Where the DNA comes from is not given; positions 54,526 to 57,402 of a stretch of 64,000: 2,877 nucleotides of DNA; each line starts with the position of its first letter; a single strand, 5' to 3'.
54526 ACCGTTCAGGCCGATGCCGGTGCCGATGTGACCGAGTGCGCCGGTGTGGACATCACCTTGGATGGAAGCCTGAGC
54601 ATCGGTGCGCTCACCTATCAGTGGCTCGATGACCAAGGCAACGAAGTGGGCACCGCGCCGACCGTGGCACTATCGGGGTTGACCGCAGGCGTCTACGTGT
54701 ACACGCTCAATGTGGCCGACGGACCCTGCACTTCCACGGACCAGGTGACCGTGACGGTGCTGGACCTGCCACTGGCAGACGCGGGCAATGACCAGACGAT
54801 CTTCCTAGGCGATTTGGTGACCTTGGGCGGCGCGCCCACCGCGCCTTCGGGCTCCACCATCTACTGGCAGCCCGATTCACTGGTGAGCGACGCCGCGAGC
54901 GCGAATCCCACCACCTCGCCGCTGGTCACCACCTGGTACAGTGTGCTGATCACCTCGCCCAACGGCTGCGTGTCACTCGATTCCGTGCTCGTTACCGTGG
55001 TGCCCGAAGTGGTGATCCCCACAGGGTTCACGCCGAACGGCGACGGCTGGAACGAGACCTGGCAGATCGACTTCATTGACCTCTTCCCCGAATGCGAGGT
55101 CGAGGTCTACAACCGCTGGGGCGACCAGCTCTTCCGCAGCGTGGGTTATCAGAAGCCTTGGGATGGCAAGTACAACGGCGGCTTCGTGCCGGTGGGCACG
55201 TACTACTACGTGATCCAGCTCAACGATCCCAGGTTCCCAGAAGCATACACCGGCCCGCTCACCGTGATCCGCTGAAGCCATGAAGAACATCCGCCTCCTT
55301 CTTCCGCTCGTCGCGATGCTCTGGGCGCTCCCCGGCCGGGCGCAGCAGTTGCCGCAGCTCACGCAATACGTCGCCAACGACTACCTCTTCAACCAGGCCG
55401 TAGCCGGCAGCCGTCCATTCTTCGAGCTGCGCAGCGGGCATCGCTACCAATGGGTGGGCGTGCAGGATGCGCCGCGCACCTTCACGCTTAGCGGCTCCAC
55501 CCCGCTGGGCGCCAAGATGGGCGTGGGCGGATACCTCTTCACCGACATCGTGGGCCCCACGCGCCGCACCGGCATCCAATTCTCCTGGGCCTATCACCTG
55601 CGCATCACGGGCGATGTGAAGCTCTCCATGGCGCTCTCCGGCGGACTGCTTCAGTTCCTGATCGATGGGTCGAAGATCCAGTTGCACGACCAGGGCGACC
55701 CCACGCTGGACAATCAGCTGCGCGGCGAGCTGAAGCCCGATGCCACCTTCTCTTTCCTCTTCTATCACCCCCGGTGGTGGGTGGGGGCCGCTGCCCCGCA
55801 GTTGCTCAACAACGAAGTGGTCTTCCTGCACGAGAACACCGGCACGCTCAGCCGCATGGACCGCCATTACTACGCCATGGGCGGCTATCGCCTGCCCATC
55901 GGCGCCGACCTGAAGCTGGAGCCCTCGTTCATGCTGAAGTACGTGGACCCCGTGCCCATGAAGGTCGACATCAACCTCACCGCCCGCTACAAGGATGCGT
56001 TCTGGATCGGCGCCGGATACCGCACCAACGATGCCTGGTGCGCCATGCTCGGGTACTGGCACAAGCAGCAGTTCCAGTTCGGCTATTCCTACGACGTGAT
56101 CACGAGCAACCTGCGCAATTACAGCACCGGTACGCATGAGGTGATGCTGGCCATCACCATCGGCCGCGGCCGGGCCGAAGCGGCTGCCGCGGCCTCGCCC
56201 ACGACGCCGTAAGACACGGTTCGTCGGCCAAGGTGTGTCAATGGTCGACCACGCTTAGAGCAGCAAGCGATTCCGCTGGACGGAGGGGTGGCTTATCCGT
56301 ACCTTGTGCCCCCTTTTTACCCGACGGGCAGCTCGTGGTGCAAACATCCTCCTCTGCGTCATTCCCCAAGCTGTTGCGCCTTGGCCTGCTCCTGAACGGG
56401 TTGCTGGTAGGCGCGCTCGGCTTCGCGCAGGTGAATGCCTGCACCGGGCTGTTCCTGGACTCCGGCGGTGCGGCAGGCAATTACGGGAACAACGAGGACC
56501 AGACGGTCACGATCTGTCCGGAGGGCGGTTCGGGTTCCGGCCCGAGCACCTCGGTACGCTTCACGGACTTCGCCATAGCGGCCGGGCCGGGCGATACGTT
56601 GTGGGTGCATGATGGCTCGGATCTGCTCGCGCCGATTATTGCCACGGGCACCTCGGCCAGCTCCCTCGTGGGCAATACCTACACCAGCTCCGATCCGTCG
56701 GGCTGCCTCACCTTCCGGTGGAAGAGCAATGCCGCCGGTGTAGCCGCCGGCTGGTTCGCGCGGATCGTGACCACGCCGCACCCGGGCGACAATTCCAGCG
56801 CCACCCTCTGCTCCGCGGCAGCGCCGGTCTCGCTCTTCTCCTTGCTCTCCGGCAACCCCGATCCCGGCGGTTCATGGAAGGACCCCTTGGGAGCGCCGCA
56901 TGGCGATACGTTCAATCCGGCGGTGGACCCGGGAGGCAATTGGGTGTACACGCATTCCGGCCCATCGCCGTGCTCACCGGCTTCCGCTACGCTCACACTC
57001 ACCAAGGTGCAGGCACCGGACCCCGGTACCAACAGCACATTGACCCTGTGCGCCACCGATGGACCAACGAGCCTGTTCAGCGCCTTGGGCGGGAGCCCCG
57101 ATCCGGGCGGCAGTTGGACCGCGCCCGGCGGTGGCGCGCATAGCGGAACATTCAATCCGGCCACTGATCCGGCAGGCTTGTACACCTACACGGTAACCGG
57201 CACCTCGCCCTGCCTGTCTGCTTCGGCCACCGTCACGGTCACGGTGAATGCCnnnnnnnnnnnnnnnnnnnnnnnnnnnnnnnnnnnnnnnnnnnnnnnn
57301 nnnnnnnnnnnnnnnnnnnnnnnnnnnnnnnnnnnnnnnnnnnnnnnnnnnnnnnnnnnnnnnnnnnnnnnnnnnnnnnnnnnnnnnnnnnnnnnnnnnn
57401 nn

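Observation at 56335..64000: Partial giant ORF with a CUB-like head and at least 28 copies of an unrecognised 80-aa two-cysteine repeat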

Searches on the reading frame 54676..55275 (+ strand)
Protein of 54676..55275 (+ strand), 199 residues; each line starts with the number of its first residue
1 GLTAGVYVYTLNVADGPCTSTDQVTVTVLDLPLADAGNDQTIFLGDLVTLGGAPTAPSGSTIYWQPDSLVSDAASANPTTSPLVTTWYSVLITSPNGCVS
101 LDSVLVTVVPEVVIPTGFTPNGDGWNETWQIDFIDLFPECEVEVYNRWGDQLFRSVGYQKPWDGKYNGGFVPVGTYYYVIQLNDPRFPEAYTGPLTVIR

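Call 71: search_protein_families(library=ncbifam, proteins=[window:54676-55275:+], max_evalue=0.001)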
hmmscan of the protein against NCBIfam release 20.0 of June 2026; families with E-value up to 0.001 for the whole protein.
window:54676-55275:+ (199 aa): 2 families
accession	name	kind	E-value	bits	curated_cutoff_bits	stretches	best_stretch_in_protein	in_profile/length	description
TIGR04131.1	Bac_Flav_CTERM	domain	1.2e-18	67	35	1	114-198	3-84/85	T9SS type B sorting domain-containing protein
NF038112.1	myxo_dep_M36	subfamily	0.00025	18.3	1500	1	7-66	1354-1416/1604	myxosortase-dependent M36 family metallopeptidase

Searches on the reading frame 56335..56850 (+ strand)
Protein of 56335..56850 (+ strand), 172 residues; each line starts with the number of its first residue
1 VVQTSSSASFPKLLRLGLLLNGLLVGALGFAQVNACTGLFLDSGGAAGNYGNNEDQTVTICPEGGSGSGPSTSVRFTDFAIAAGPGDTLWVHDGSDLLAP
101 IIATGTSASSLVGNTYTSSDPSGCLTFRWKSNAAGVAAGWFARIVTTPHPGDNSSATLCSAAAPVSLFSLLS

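Call 3: search_protein_families(library=pfam, proteins=[window:56335-56850:+], max_evalue=1)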
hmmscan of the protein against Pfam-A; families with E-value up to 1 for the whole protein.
window:56335-56850:+ (172 aa): 0 families

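Call 4: search_protein_families(library=ncbifam, proteins=[window:56335-56850:+], max_evalue=1)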
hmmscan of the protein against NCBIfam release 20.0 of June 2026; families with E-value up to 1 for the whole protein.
window:56335-56850:+ (172 aa): 0 families

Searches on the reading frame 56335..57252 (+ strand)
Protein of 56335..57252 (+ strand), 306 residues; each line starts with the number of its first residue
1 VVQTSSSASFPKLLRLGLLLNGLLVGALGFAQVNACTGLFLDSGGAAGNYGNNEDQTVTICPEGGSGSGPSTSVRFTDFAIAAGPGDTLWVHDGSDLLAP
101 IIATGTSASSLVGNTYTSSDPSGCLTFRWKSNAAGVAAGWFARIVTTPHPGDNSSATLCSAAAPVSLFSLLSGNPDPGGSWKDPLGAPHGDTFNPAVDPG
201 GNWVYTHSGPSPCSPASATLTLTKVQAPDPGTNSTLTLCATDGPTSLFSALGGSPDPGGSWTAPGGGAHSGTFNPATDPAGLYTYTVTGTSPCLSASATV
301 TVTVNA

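Call 15: find_homologous_proteins(query=window:56335-57252:+)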
Query window:56335-57252:+ (306 aa): 44 proteins with E <= 0.001 among 8000 candidates.
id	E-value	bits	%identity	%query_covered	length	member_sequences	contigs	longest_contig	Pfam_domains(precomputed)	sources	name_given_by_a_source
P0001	3.8e-135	468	52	48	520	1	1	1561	-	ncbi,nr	ncbi:MAG: hypothetical protein JNM91_10735, partial [Flavobacteriales bacterium]|nr:hypothetical pro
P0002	4.0e-128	445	57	89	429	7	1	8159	-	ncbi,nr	ncbi:MAG: hypothetical protein KDB77_03040, partial [Flavobacteriales bacterium]|nr:hypothetical pro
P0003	1.9e-97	345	43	96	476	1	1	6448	-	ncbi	ncbi:MAG: hypothetical protein ACO1NQ_08730, partial [Flavobacteriales bacterium]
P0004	2.4e-91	325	47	53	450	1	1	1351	-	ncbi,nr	ncbi:MAG TPA: hypothetical protein PK760_13100, partial [Flavobacteriales bacterium]|nr:hypothetical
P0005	1.7e-86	309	48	96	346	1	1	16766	-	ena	-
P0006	8.0e-86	306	36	62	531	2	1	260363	-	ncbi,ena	-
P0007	1.5e-84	302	47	52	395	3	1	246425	-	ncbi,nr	ncbi:MAG: hypothetical protein IPI07_03575 [Flavobacteriales bacterium]|nr:hypothetical protein [Fla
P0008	4.9e-83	297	54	90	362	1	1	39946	-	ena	-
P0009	1.9e-74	269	49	53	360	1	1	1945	-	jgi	jgi:hypothetical protein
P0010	6.7e-73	264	43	52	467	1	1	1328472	-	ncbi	ncbi:MAG: hypothetical protein QM724_01420 [Flavobacteriales bacterium]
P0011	3.2e-72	262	59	46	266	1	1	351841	-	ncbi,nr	ncbi:MAG: hypothetical protein IPG74_02365 [Flavobacteriales bacterium]|nr:hypothetical protein [Fla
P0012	4.3e-72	261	38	72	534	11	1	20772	-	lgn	-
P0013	1.3e-70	256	48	54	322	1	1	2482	-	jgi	jgi:hypothetical protein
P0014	5.8e-70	254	52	52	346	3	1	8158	-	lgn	-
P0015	6.3e-66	241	41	52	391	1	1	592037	-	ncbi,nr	ncbi:MAG: hypothetical protein IPO87_02145 [Flavobacteriales bacterium]|nr:hypothetical protein [Fla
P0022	3.2e-45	173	39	54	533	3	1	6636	PF19081.7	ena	-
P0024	2.4e-42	164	45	51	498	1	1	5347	PF19081.7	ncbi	-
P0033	1.2e-30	125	44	53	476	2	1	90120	PF13585.13,PF19081.7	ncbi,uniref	ncbi:gliding motility-associated C-terminal domain-containing protein, partial [Psychroserpens burto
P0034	1.8e-29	121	37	53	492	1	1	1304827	PF13585.13,PF19081.7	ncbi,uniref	ncbi:gliding motility-associated C-terminal domain-containing protein, partial [Hanstruepera pontico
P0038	3.8e-24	104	45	28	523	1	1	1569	PF22352.3,PF19081.7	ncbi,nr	ncbi:MAG TPA: hypothetical protein PK760_11315, partial [Flavobacteriales bacterium]|nr:hypothetical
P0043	2.7e-8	52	41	34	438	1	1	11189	PF19081.7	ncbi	ncbi:MAG: hypothetical protein ACPGTO_06130, partial [Polaribacter sp.]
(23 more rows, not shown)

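Call 31: search_protein_families(library=pfam, proteins=[P0022, P0043, P0033, P0038], max_evalue=0.01)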
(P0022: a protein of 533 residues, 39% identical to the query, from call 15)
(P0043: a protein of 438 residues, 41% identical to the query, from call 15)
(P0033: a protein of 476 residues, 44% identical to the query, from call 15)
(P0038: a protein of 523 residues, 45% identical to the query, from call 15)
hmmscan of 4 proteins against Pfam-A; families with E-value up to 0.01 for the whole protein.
P0022 (533 aa): 1 family
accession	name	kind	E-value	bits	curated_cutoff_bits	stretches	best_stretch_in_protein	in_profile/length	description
PF19081.6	Ig_7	-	1.8e-13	51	27.3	2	33-110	3-84/84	Ig-like domain CHU_C associated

P0043 (438 aa): 1 family
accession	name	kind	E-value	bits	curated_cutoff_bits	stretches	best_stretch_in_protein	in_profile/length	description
PF19081.6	Ig_7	-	5.3e-29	100.8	27.3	4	26-102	4-83/84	Ig-like domain CHU_C associated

P0033 (476 aa): 2 families
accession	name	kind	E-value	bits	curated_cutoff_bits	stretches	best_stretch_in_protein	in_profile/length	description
PF13585.12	CHU_C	-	3e-22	79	27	1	383-474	2-86/86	CHU_C Type IX secretion signal domain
PF19081.6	Ig_7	-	3.7e-06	27.6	27.3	1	298-373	3-80/84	Ig-like domain CHU_C associated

P0038 (523 aa): 5 families
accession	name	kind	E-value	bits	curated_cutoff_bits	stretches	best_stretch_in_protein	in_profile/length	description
PF19081.6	Ig_7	-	7.4e-13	49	27.3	1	242-320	4-84/84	Ig-like domain CHU_C associated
PF22352.2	K319L-like_PKD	-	7.2e-09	36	27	0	246-318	1-84/84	K319L-like, PKD domain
PF04862.18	DUF642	-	0.00061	20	27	0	46-84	65-102/157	Protein of unknown function (DUF642)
PF18911.6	PKD_4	-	0.0042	17.5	27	0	239-318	1-85/85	PKD domain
PF23585.1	DUF7137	-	0.0065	16.6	27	0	423-460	68-100/137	Domain of unknown function (DUF7137)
